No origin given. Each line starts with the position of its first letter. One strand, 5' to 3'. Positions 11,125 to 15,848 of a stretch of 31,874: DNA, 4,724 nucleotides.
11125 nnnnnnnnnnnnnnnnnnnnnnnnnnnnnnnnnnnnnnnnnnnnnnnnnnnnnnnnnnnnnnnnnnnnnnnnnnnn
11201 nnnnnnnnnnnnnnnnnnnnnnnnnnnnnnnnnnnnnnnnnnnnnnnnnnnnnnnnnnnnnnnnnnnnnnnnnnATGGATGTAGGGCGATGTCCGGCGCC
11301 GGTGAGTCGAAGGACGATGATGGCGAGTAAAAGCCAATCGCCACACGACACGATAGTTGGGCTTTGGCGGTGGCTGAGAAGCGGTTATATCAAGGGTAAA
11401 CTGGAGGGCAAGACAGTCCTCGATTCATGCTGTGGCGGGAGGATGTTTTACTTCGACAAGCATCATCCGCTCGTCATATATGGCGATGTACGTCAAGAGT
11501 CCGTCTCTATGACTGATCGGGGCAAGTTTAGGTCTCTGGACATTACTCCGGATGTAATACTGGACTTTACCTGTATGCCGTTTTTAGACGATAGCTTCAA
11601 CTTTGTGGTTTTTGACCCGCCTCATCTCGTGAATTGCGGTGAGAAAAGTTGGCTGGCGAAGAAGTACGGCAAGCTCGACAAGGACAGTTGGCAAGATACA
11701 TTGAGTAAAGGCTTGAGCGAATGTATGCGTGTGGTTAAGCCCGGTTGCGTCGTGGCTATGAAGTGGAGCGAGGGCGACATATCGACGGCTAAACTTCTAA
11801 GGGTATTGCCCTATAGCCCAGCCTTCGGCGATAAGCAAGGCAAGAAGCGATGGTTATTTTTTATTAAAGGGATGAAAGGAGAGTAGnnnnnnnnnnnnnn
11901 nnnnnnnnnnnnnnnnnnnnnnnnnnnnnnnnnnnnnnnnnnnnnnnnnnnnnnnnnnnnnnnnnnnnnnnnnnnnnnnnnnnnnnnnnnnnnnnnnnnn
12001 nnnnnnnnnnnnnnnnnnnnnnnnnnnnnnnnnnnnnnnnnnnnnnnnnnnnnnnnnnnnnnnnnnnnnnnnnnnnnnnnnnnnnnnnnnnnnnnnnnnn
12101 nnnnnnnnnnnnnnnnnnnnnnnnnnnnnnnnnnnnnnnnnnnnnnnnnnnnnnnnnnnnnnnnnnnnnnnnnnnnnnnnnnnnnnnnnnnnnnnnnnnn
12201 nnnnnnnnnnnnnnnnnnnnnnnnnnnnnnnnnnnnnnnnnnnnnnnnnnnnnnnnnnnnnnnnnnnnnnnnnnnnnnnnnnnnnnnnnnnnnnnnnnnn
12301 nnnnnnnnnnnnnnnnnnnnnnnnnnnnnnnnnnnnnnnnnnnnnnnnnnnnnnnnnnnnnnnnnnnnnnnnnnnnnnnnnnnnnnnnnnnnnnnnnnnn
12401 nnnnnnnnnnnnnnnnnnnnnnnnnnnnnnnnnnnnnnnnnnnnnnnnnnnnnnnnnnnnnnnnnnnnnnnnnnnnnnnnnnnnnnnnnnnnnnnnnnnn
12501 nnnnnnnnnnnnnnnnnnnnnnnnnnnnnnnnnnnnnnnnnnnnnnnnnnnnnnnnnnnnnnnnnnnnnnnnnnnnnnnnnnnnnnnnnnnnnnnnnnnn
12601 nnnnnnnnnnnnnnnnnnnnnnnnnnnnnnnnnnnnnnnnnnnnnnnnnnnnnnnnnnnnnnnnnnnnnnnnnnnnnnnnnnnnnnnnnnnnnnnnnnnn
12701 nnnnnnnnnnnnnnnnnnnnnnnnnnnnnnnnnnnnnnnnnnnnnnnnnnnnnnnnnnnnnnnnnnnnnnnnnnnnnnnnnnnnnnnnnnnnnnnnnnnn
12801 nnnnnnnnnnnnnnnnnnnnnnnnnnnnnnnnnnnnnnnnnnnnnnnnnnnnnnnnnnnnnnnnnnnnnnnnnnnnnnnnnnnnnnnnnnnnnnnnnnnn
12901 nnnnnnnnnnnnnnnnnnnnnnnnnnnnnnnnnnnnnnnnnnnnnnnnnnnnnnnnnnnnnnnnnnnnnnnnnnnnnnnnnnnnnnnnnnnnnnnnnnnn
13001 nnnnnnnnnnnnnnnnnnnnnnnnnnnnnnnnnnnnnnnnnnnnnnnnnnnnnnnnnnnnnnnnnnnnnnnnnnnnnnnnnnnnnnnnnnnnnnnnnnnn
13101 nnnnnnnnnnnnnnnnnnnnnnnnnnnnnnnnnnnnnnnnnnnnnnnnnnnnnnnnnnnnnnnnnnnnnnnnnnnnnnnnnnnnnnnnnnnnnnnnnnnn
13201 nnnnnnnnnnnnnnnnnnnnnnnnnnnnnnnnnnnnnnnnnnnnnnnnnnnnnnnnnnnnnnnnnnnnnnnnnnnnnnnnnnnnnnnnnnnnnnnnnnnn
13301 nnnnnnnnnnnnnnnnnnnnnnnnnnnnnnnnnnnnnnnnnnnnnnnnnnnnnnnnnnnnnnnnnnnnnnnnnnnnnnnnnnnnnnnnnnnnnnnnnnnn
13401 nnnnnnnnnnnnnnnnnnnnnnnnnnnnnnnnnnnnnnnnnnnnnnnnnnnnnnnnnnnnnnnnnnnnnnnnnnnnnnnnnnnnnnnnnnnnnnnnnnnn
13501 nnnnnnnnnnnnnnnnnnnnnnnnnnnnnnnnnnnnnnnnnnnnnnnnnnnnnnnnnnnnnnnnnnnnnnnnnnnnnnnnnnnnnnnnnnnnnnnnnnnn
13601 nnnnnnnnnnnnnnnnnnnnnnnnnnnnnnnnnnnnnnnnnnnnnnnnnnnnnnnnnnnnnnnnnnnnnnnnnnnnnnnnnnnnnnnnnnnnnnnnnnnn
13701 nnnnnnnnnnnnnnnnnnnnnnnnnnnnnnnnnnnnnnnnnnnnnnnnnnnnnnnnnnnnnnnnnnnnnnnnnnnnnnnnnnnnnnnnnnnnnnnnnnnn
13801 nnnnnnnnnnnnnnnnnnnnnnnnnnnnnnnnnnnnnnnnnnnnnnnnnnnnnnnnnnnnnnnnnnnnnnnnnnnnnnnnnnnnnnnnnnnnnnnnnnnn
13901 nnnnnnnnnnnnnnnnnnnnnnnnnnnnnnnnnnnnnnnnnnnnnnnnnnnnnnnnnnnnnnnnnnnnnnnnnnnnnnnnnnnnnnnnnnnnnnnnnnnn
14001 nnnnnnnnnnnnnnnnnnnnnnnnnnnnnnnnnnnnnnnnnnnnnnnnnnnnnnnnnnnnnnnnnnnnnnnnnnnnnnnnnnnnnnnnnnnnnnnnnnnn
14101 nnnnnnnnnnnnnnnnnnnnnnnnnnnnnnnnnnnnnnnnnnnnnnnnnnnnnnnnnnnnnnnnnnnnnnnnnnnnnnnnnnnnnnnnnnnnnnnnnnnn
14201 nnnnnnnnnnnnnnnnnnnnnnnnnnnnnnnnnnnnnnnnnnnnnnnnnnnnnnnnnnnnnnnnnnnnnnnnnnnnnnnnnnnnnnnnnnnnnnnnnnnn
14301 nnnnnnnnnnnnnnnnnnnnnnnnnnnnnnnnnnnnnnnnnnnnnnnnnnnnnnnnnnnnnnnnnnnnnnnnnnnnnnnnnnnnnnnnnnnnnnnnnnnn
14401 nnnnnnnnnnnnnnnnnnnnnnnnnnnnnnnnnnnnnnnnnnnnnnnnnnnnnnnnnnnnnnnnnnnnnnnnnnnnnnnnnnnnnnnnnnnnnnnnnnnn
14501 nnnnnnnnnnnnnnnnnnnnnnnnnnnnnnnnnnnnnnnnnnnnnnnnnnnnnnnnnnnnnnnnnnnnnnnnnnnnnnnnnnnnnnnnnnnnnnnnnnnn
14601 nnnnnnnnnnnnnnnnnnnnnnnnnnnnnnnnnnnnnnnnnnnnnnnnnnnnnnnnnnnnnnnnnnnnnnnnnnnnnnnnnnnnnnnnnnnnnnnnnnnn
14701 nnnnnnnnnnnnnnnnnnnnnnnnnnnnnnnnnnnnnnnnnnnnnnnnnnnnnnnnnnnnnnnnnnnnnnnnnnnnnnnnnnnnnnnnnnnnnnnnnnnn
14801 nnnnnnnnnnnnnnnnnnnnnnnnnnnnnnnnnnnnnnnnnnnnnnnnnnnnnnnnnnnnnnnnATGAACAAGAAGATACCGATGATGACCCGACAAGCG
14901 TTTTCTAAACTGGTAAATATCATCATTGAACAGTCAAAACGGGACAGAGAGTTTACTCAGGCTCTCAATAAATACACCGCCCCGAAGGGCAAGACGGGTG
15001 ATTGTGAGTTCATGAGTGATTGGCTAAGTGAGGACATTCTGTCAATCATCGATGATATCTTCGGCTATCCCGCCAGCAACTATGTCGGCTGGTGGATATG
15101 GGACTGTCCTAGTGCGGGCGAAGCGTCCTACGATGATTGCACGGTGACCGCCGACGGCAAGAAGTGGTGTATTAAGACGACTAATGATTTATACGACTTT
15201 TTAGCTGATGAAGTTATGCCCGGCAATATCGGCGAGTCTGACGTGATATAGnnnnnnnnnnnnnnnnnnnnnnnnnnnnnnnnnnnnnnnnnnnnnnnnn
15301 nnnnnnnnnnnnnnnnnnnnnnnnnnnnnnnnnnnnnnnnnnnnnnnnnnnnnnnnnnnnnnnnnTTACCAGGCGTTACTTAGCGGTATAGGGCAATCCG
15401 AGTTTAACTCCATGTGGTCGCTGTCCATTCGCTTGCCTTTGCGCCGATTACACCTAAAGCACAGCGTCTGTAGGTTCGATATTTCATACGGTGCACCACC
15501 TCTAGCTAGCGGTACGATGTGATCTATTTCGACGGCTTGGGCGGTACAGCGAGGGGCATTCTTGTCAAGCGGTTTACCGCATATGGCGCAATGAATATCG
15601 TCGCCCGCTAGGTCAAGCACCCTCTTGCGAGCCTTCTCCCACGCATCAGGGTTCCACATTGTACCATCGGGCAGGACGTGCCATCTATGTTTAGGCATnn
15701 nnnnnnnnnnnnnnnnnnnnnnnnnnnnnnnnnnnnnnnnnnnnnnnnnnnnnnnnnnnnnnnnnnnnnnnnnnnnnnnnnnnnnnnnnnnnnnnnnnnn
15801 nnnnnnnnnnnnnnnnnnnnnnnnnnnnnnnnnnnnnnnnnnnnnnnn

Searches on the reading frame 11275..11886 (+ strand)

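Call 63: search_protein_families(library=phrogs, proteins=[window:11275-11886:+], max_evalue=0.001)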
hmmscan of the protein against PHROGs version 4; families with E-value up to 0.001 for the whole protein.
window:11275-11886:+ (203 aa): 5 families
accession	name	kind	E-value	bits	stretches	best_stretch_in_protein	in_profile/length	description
phrog_954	-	other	2.9e-63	214.2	1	42-200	48-203/229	DNA methyltransferase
phrog_11564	-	other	1.8e-36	125.4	1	44-138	3-94/117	DNA methyltransferase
phrog_6151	-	other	5.1e-35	120.9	1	101-199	1-99/117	DNA methyltransferase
phrog_7811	-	other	1.2e-08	35.6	1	48-76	6-34/41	methyltransferase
phrog_11619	-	other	0.00022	21.7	1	103-168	82-143/186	DNA methyltransferase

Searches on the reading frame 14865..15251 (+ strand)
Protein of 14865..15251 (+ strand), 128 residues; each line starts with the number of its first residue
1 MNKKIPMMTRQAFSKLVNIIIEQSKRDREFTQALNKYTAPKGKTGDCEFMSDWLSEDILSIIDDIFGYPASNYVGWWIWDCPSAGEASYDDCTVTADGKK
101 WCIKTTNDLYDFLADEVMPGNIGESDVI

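Call 64: search_protein_families(library=phrogs, proteins=[window:14865-15251:+], max_evalue=0.001)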
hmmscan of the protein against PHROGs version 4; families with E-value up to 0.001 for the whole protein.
window:14865-15251:+ (128 aa): 1 family
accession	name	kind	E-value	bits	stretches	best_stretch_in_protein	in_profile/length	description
phrog_28377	-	unknown function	3.6e-07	31.8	1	8-115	1-102/105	-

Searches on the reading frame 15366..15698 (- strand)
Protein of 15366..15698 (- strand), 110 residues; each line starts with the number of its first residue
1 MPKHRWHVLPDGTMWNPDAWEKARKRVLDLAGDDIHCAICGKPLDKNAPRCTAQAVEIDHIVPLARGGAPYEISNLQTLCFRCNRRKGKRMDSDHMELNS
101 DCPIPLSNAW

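Call 64: search_protein_families(library=phrogs, proteins=[window:15366-15698:-], max_evalue=0.001)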
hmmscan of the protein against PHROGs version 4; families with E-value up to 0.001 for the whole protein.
window:15366-15698:- (110 aa): 29 families (the best 25 are shown)
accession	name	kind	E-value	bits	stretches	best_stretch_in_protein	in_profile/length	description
phrog_338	-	DNA, RNA and nucleotide metabolism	3e-22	80.4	1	17-94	191-266/340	HNH endonuclease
phrog_589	-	DNA, RNA and nucleotide metabolism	2.5e-15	57.7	1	19-92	78-143/179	HNH endonuclease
phrog_1035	-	DNA, RNA and nucleotide metabolism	6.9e-14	53.3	1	33-98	158-221/271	endonuclease VII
phrog_144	-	DNA, RNA and nucleotide metabolism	7.1e-14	52.8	1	18-95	70-140/175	HNH endonuclease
phrog_6050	-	DNA, RNA and nucleotide metabolism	1.3e-13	51.6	1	22-102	299-374/402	HNH endonuclease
phrog_8660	-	DNA, RNA and nucleotide metabolism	2e-12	48.6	1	32-95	122-184/196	HNH endonuclease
phrog_333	-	DNA, RNA and nucleotide metabolism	2.2e-12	48.3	1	17-91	18-82/138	HNH endonuclease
phrog_7785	-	DNA, RNA and nucleotide metabolism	2.3e-12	48.1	1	33-97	69-121/147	HNH endonuclease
phrog_5718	-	DNA, RNA and nucleotide metabolism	2.9e-10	40.7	1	18-95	112-181/394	HNH endonuclease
phrog_16726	-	DNA, RNA and nucleotide metabolism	3.1e-10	41.3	1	27-100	86-154/308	HNH endonuclease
phrog_2214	-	DNA, RNA and nucleotide metabolism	1.6e-09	38.4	1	22-98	183-247/429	HNH endonuclease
phrog_1271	-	DNA, RNA and nucleotide metabolism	2.4e-09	38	1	18-93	252-321/361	HNH endonuclease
phrog_5956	-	DNA, RNA and nucleotide metabolism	5.6e-09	36.8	1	20-97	47-117/138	HNH endonuclease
phrog_2323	-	DNA, RNA and nucleotide metabolism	1.8e-08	35.3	1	18-97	22-93/113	HNH endonuclease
phrog_2118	-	DNA, RNA and nucleotide metabolism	1.8e-08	35.3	1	33-90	175-224/301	HNH endonuclease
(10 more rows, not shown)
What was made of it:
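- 15366..15698 (-): Small HNH endonuclease (110 aa), a possible helper for cos cleavage. PHROG 338 HNH endonuclease, E = 3e-22 (call 64).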

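Call 66: search_protein_families(library=ncbifam, proteins=[window:15366-15698:-], max_evalue=0.01)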
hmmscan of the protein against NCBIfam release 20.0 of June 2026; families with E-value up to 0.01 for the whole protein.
window:15366-15698:- (110 aa): 2 families
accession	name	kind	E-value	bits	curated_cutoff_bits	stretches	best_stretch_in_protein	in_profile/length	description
NF040563.1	guided_IscB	equivalog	5.6e-07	29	175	1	30-94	188-242/314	RNA-guided endonuclease IscB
NF049971.1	CRISPR_Cas9d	exception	0.0002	20.1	375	1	35-91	546-597/986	type II CRISPR RNA-guided endonuclease Cas9d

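Call 69: search_solved_structures(query=window:15366-15698:-, max_evalue=0.1)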
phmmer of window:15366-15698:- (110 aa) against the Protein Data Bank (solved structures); distinct sequences matched with E-value up to 0.1: 8.
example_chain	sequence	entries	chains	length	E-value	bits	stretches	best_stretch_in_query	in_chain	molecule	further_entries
8d2k_A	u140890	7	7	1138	1.1e-05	28.8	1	16-94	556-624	CRISPR-associated endonuclease, Csn1 family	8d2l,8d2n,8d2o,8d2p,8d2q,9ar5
5h0m_A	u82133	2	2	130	0.00031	24.1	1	15-88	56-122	HNH endonuclease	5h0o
5mkw_A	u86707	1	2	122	0.00066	23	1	57-95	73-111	DNA annealing helicase and endonuclease ZRANB3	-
8f43_A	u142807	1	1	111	0.06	16.7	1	53-99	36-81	CRISPR-associated endonuclease Cas9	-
4ogc_A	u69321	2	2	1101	0.061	16.7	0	55-88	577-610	HNH endonuclease domain protein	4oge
4h9d_A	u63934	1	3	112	0.064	16.6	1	55-89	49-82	HNH endonuclease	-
10vb_A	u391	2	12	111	0.072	16.5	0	52-99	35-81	CRISPR-associated endonuclease Cas9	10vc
7mpz_A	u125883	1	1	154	0.085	16.2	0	37-99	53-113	CRISPR-associated endonuclease Cas9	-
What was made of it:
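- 15366..15698 (-): A PDB hit is chain 5h0m_A, deposited as 'HNH endonuclease', E = 3e-4 (call 69).
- On HK97-like HNH-dependent cos systems: An HNH gene exists (15366-15698; calls 64, 69).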
